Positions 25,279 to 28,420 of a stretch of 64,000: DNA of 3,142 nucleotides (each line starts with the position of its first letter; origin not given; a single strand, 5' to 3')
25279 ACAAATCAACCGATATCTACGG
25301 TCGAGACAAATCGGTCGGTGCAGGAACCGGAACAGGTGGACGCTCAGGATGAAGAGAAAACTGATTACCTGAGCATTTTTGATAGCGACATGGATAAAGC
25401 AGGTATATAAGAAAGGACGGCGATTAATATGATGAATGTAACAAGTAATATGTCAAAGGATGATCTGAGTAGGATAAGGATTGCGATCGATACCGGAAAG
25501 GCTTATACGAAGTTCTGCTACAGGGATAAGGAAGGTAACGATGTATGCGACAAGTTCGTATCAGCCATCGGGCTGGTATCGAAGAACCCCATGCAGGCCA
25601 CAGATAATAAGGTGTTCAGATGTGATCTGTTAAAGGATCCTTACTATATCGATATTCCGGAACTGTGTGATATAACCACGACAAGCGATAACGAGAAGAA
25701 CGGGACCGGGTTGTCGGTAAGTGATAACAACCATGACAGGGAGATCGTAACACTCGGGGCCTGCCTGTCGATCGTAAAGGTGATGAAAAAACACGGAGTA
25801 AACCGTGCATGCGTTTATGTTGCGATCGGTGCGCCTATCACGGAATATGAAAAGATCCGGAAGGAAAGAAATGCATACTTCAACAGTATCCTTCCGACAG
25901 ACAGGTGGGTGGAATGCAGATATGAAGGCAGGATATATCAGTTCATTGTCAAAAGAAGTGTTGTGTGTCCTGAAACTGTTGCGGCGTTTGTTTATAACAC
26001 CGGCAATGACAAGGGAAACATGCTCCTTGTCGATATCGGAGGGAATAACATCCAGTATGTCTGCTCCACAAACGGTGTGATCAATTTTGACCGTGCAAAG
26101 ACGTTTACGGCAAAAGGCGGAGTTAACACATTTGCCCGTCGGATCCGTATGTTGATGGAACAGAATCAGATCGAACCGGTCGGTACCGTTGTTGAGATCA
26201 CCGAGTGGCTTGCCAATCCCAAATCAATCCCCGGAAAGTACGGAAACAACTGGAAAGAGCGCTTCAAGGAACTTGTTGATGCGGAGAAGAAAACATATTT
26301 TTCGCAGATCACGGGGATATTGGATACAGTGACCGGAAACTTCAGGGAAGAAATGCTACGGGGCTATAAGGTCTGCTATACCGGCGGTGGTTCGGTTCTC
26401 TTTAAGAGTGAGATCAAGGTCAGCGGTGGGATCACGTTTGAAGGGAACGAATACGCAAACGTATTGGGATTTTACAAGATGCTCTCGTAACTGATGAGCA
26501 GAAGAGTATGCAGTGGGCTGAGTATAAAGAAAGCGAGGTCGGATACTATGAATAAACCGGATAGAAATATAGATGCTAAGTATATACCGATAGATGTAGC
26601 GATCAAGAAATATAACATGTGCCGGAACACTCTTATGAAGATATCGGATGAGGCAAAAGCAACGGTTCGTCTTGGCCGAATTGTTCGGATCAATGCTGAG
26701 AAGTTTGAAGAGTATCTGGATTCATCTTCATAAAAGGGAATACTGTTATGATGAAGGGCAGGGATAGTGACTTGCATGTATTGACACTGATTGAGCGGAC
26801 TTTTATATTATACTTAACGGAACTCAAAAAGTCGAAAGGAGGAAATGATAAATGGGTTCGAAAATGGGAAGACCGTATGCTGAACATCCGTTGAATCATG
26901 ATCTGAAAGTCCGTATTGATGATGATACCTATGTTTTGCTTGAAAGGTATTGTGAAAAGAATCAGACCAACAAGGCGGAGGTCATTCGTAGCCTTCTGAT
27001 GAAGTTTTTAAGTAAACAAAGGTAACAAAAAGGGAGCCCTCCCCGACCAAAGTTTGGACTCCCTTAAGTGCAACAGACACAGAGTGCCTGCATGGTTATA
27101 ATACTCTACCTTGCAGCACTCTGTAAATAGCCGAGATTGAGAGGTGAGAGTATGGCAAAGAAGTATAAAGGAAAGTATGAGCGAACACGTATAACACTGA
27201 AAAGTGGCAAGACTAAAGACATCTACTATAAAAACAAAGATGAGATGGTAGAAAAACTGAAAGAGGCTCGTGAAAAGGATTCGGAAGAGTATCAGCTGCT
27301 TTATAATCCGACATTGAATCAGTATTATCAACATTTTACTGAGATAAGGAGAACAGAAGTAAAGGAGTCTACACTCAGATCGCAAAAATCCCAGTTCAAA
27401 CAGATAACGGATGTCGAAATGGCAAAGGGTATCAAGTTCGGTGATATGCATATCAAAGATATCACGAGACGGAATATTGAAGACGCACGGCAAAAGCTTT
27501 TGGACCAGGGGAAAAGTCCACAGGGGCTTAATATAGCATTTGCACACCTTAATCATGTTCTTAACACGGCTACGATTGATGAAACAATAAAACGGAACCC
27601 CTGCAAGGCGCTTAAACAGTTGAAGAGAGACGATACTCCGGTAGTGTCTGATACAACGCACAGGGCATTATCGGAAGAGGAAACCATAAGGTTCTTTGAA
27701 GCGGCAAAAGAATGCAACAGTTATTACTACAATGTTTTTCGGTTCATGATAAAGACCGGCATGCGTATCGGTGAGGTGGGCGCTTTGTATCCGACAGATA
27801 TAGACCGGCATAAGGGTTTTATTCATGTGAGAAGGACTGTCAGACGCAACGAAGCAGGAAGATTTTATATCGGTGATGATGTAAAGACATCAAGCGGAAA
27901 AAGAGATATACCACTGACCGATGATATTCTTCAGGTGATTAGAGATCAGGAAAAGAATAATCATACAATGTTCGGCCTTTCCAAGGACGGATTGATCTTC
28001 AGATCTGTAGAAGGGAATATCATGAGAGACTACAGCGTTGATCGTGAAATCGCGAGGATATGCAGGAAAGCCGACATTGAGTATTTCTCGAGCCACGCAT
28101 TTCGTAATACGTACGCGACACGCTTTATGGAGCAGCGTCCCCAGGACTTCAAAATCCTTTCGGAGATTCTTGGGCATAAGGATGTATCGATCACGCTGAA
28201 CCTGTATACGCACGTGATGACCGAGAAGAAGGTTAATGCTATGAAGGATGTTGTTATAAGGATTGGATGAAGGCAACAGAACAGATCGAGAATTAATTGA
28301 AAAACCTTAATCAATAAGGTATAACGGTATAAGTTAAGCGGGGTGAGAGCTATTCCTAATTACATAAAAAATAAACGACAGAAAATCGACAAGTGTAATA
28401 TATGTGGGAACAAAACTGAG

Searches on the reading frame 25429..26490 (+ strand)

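Call 7: search_protein_families(library=pfam, max_evalue=0.1, proteins=[window:25429-26490:+])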
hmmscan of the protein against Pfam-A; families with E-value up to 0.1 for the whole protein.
window:25429-26490:+ (353 aa): 2 families
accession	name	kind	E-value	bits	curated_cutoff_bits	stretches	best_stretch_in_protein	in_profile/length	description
PF17989.7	ALP_N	-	0.00075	20.2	26.3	1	19-182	1-145/148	Actin like proteins N terminal domain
PF21522.3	MreB-like_C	-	0.024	15.7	27.8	1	200-330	1-122/123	Archaeal actin homologue MreB-like, C-terminal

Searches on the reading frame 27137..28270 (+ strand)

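Call 7: search_protein_families(library=pfam, max_evalue=0.1, proteins=[window:27137-28270:+])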
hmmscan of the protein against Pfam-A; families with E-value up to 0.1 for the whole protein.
window:27137-28270:+ (377 aa): 7 families
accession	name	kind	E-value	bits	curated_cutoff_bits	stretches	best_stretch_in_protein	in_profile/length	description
PF00589.27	Phage_integrase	-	1.2e-24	87.4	27.1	1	178-362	3-170/172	Phage integrase family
PF14659.12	Phage_int_SAM_3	-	1.3e-05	25.7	22.6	1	59-122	1-58/58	Phage integrase, N-terminal SAM-like domain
PF13102.12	Phage_int_SAM_5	-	1.9e-05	25.4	22.3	1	59-157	1-94/98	Phage integrase SAM-like domain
PF24624.1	Int_N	-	0.00014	23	27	1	100-163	36-100/100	Phage integrase, N-terminal domain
PF22022.2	Phage_int_M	-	0.0096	16.6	27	0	99-160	34-94/96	Phage integrase central domain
PF16795.10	Phage_integr_3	-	0.013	15.8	27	0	179-220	5-46/161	Archaeal phage integrase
PF06294.16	CH_2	-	0.019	15.4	27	0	294-366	16-85/96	CH-like domain in sperm protein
